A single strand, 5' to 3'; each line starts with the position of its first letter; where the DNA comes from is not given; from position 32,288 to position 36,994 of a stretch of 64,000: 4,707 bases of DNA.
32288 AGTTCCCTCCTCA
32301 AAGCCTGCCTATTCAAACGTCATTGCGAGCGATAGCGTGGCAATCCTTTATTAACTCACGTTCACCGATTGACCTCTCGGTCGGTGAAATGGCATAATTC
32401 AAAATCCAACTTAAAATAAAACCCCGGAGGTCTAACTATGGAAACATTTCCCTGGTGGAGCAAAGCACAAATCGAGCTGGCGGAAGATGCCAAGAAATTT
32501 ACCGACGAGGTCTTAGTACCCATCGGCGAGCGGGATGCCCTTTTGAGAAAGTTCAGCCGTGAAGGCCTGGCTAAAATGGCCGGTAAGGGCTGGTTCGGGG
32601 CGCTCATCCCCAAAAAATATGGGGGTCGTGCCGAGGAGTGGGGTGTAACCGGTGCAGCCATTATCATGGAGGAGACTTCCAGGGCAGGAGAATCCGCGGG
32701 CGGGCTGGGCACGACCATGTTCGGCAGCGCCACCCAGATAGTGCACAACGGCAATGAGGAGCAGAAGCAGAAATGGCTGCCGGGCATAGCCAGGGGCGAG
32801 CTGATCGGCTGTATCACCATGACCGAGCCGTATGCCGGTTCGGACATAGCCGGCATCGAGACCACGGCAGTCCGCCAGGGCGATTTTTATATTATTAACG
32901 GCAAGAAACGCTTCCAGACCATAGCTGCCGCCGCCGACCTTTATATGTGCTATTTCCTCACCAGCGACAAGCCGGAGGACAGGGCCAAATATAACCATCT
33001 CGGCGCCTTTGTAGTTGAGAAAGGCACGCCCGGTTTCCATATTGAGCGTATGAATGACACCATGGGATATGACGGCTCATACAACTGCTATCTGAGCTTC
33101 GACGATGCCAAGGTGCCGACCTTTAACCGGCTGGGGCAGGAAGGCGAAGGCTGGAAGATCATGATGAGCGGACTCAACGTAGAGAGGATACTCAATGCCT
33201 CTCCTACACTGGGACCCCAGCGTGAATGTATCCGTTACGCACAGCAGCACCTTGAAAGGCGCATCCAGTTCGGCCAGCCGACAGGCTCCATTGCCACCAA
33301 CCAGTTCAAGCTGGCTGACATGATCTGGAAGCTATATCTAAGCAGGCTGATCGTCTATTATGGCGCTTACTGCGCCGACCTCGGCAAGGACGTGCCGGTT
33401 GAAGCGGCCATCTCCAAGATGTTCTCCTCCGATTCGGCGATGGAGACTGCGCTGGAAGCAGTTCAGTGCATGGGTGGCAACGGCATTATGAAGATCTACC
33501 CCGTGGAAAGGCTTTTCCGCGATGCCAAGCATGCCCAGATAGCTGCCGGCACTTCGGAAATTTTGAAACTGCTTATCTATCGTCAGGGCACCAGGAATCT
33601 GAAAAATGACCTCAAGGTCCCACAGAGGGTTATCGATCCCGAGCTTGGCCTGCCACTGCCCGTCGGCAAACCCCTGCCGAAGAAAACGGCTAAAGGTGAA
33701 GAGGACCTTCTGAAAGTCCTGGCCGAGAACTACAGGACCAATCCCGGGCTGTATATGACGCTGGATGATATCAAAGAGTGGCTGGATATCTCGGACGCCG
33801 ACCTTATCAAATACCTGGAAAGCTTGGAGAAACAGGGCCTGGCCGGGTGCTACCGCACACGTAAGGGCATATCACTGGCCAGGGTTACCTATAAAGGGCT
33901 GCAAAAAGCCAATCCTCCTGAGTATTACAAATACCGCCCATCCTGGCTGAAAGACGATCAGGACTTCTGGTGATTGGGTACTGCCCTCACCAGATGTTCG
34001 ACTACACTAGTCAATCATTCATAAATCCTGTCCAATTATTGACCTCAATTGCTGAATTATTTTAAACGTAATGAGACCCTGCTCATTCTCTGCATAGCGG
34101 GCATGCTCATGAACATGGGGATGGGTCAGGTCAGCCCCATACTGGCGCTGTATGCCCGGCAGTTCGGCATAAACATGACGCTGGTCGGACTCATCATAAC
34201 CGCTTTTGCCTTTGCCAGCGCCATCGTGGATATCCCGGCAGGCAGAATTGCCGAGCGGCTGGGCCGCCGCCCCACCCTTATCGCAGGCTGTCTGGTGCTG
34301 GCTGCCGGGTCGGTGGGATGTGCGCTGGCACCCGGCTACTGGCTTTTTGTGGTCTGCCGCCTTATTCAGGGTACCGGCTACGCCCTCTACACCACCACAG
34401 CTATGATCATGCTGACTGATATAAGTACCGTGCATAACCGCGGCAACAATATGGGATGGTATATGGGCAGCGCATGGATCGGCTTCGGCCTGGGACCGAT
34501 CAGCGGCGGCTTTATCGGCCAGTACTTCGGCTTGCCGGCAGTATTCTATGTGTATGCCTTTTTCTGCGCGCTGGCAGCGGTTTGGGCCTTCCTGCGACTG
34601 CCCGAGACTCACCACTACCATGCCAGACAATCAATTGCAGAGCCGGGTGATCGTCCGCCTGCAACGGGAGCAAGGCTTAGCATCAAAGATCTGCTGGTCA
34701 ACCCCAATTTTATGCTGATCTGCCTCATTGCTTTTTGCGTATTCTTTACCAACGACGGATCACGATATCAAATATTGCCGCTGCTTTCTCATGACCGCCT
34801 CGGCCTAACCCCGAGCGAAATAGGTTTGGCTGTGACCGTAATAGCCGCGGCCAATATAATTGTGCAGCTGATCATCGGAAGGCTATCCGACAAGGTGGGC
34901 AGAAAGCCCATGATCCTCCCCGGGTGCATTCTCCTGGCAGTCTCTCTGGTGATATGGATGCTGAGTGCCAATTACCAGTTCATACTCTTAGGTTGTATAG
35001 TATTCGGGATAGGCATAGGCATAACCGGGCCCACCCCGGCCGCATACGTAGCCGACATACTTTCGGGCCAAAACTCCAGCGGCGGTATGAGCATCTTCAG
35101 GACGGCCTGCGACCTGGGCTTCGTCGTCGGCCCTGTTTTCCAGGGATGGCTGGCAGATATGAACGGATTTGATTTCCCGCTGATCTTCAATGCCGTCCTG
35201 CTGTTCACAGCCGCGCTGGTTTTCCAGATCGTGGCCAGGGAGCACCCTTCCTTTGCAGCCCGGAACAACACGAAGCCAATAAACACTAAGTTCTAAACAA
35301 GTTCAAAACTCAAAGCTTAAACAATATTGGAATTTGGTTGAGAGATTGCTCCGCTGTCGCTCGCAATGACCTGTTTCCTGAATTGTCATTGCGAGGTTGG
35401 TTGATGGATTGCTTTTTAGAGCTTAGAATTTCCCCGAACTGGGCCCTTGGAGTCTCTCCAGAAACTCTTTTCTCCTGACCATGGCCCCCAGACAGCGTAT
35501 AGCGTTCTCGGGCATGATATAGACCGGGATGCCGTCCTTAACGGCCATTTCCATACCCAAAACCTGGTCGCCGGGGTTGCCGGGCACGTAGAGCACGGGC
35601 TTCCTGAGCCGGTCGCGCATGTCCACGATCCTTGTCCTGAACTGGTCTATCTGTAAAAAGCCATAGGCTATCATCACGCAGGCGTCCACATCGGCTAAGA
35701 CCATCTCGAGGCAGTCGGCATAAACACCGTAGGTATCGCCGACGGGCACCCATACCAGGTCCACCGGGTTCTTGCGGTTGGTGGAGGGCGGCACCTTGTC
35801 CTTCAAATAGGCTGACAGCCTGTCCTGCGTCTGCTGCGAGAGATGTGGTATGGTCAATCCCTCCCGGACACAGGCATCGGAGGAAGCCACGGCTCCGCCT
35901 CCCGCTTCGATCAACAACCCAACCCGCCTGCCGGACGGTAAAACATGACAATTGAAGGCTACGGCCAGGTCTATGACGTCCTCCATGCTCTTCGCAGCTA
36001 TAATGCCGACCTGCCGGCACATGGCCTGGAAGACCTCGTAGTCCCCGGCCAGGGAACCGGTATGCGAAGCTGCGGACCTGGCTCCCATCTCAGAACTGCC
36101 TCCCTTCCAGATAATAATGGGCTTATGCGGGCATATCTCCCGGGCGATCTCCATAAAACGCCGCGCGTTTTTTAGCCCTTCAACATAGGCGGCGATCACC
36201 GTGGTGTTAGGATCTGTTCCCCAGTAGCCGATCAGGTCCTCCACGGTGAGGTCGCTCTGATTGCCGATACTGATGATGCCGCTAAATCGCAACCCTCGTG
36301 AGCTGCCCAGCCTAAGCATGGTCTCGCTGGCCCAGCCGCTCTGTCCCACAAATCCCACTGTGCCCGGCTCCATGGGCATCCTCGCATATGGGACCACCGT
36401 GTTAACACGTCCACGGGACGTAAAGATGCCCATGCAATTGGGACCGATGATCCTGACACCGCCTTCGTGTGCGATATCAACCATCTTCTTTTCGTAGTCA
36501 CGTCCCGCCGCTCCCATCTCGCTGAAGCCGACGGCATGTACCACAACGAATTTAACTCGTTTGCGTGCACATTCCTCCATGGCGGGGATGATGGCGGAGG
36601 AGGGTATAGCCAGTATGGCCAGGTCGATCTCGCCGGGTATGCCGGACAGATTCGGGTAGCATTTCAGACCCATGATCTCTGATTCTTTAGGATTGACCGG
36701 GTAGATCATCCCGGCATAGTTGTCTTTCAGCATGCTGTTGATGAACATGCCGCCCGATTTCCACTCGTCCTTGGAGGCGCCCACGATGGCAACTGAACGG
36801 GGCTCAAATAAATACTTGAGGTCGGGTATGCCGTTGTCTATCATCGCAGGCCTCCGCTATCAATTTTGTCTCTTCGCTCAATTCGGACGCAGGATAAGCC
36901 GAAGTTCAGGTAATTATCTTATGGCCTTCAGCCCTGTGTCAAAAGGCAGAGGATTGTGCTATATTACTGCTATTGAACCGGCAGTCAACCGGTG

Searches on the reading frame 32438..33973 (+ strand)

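Call 5: search_protein_families(library=pfam, proteins=[window:32438-33973:+], max_evalue=0.01)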
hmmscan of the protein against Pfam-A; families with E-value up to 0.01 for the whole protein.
window:32438-33973:+ (511 aa): 4 families
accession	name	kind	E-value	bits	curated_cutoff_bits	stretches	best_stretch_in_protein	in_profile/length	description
PF00441.29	Acyl-CoA_dh_1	-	1.2e-34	120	22.4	1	236-383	1-148/150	Acyl-CoA dehydrogenase, C-terminal domain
PF02771.21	Acyl-CoA_dh_N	-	1.6e-21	77.3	22.9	1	9-121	2-113/113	Acyl-CoA dehydrogenase, N-terminal domain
PF02770.24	Acyl-CoA_dh_M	-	2.4e-21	76.2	33.3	1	125-223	1-96/97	Acyl-CoA dehydrogenase, middle domain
PF08028.16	Acyl-CoA_dh_2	-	2.3e-09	38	22.7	1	253-371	3-131/134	Acyl-CoA dehydrogenase, C-terminal domain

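Call 66: search_protein_families(library=ncbifam, proteins=[window:32438-33973:+], max_evalue=0.001)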
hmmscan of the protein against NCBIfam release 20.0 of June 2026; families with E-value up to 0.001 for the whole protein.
window:32438-33973:+ (511 aa): 22 families
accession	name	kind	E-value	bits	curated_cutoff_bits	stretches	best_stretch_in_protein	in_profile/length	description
NF042972.1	AcrlCoAredClosAcrC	equivalog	5.1e-79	265.7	640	1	8-383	6-375/378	acryloyl-CoA reductase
NF045552.1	GlutCoADH_Des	equivalog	9.5e-61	206.1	470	1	11-381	9-376/387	glutaryl-CoA dehydrogenase Acd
NF058590.1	AcCoDHFadEBacil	equivalog_domain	1.1e-59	202.6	600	2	11-309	25-316/586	acyl-CoA dehydrogenase FadE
NF045652.1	ProlPCPDhRedW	equivalog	2e-59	201.3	650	1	45-381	38-370/376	L-prolyl-[peptidyl-carrier protein] dehydrogenase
NF043006.1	CyhCrbnylCoADH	equivalog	1.5e-58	198.6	650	1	38-383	35-374/380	cyclohexane-1-carbonyl-CoA dehydrogenase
NF053553.1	prodigi_MBC_PigA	equivalog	1.9e-55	188.6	500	1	8-383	6-378/381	prodigiosin MBC biosynthesis dehydrogenase PigA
NF042439.1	SulpropCoADesulf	equivalog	2.2e-50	171.5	600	1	19-380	5-366/379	3-sulfinopropanoyl-CoA desulfinase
NF008997.0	PRK12341.1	equivalog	1.7e-48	165.6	537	1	44-383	43-375/382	acyl-CoA dehydrogenase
NF002885.1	PRK03354.1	equivalog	2.4e-38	132.1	540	1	47-386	46-375/378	crotonobetainyl-CoA dehydrogenase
TIGR03207.1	cyc_hxne_CoA_dh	equivalog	6.7e-38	130.4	575.35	1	10-383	4-370/372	cyclohexanecarboxyl-CoA dehydrogenase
NF052270.1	Staph_DH_FadE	equivalog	4.9e-36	124.3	600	1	100-384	116-393/400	acyl-CoA dehydrogenase FadE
NF007000.1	PRK09463.1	subfamily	8.9e-31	106.9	600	1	41-352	76-400/726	acyl-CoA dehydrogenase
TIGR03204.1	pimC_large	equivalog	6.1e-26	91.2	623.85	1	47-271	49-263/395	pimeloyl-CoA dehydrogenase large subunit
NF049984.1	Rv1679_FadE16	equivalog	7e-21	74.9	600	1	38-376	24-357/371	Rv1679 family acyl-CoA dehydrogenase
NF009586.0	PRK13026.1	subfamily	1.1e-20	73.5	608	1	38-352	108-435/777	acyl-CoA dehydrogenase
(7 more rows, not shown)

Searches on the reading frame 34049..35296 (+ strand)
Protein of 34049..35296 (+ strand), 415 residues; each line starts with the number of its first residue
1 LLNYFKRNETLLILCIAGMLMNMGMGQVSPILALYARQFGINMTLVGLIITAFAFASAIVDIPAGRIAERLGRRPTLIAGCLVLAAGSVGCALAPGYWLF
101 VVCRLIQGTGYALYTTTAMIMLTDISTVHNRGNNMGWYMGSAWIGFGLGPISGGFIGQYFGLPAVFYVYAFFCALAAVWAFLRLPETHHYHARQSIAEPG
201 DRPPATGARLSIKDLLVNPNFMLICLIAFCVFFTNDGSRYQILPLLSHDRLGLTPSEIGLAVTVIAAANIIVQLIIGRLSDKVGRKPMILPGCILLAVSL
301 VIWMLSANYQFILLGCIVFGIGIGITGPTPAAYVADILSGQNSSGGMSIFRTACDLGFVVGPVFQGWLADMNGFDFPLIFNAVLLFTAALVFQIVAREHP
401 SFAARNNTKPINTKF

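Call 31: search_protein_families(library=pfam, proteins=[window:34049-35296:+], max_evalue=0.01)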
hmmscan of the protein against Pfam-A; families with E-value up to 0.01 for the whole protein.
window:34049-35296:+ (415 aa): 9 families
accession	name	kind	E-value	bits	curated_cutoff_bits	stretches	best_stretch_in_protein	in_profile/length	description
PF07690.21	MFS_1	-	2e-71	241.2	33.4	2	14-254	1-235/347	Major Facilitator Superfamily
PF00083.30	Sugar_tr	-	2.5e-21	76.5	22.3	2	228-403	30-198/452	Sugar (and other) transporter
PF13347.12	MFS_2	-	3.6e-19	69.1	27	2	163-338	169-343/427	MFS/sugar transport protein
PF12832.13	MFS_1_like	-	9.3e-16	58.3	25.2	3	7-167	210-372/373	MFS_1 like family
PF05977.19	MFS_3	-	2.8e-09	36.4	27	1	43-395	44-393/524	Transmembrane secretion effector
PF01306.25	LacY_symp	-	8.7e-06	25.2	24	1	218-372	6-165/413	LacY proton/sugar symporter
PF06609.19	TRI12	-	1.5e-05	24.1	23.2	1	259-404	81-224/599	Fungal trichothecene efflux pump (TRI12)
PF03137.26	OATP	-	0.0013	17.5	25.8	1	11-93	3-85/545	Organic Anion Transporter Polypeptide (OATP) family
PF05631.20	MFS_5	-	0.0074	15.7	25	0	251-326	64-138/356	Sugar-tranasporters, 12 TM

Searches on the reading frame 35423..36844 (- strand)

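Call 31: search_protein_families(library=pfam, proteins=[window:35423-36844:-], max_evalue=0.01)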
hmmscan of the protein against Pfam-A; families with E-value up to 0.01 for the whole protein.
window:35423-36844:- (473 aa): 4 families
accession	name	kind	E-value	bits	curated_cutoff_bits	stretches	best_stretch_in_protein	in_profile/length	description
PF13607.11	Succ_CoA_lig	-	1.6e-47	161.2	27.4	1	160-296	1-137/138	Succinyl-CoA ligase like flavodoxin domain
PF13380.12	CoA_binding_2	-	7.5e-23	81.6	22.8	1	16-140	1-113/116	CoA binding domain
PF02629.25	CoA_binding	-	3.4e-09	37.8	22.3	1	14-104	2-95/97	CoA binding domain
PF19045.5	Ligase_CoA_2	-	0.0009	19.7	23.7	1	311-385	4-71/162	Ligase-CoA domain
